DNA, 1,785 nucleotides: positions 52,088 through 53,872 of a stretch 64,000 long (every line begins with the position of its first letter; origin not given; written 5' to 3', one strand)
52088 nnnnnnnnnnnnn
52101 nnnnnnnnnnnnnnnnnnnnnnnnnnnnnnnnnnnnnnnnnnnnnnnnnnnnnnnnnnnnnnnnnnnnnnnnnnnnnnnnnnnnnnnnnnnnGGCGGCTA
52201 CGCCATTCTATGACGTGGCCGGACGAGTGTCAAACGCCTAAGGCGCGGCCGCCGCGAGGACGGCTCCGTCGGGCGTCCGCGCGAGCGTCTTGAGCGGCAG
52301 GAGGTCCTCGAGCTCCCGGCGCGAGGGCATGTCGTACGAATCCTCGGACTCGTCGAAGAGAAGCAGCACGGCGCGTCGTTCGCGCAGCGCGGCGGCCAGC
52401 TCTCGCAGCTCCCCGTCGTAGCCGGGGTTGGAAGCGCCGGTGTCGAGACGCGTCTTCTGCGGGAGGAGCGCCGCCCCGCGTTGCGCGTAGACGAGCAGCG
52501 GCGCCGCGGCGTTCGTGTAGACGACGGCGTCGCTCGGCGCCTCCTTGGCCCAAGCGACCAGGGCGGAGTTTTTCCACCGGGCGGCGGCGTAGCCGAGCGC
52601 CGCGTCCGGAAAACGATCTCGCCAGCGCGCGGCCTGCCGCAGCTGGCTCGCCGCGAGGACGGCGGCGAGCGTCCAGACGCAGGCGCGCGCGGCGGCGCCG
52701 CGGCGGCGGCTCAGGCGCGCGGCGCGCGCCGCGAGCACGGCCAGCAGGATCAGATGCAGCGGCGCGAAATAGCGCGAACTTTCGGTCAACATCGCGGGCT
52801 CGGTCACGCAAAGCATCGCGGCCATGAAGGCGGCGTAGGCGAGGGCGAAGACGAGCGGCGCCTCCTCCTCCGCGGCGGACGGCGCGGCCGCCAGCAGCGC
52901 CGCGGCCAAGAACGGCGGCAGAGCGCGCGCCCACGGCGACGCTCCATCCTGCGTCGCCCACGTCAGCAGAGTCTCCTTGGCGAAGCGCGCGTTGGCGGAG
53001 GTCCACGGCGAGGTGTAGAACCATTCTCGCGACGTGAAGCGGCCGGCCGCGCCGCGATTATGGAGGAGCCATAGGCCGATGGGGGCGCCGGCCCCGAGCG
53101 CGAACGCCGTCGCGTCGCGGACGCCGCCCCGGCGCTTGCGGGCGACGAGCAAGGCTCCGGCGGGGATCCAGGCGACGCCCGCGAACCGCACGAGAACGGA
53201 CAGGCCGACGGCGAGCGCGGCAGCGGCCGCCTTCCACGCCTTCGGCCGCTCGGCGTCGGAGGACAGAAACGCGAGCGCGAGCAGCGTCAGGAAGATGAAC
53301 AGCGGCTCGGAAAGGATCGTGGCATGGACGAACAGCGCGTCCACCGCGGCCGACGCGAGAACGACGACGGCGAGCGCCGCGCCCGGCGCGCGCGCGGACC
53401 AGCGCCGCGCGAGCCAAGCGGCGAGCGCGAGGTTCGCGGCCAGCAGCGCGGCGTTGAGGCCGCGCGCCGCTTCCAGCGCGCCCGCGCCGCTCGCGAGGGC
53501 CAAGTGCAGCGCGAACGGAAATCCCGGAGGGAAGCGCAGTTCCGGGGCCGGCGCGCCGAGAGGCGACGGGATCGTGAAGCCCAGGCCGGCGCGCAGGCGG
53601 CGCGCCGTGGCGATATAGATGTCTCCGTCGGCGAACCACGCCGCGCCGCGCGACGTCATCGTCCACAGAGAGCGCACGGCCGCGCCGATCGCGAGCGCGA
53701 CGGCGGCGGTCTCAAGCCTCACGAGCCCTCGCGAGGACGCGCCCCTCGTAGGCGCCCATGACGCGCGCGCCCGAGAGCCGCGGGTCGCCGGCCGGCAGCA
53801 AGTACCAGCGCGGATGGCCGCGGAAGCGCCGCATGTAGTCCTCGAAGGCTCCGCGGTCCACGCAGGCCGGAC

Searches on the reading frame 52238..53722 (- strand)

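Call 39: search_protein_families(library=pfam, proteins=[window:52238-53722:-], max_evalue=0.001)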
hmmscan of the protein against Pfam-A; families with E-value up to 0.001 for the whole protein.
window:52238-53722:- (494 aa): 0 families

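Call 95: search_protein_families(library=ncbifam, proteins=[window:52238-53722:-], max_evalue=0.01)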
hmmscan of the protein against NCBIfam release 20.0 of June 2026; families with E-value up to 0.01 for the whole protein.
window:52238-53722:- (494 aa): 1 family
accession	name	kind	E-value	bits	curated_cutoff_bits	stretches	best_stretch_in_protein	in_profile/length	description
NF047440.1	LA3751_2_3_fam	subfamily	0.00016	20.6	200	1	68-222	81-240/460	LA_3751/LA_3752 family putative glycosyltransferase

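Call 102: search_protein_families(library=pfam, proteins=[window:52238-53722:-], max_evalue=1)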
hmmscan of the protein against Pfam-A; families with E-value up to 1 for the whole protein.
window:52238-53722:- (494 aa): 0 families
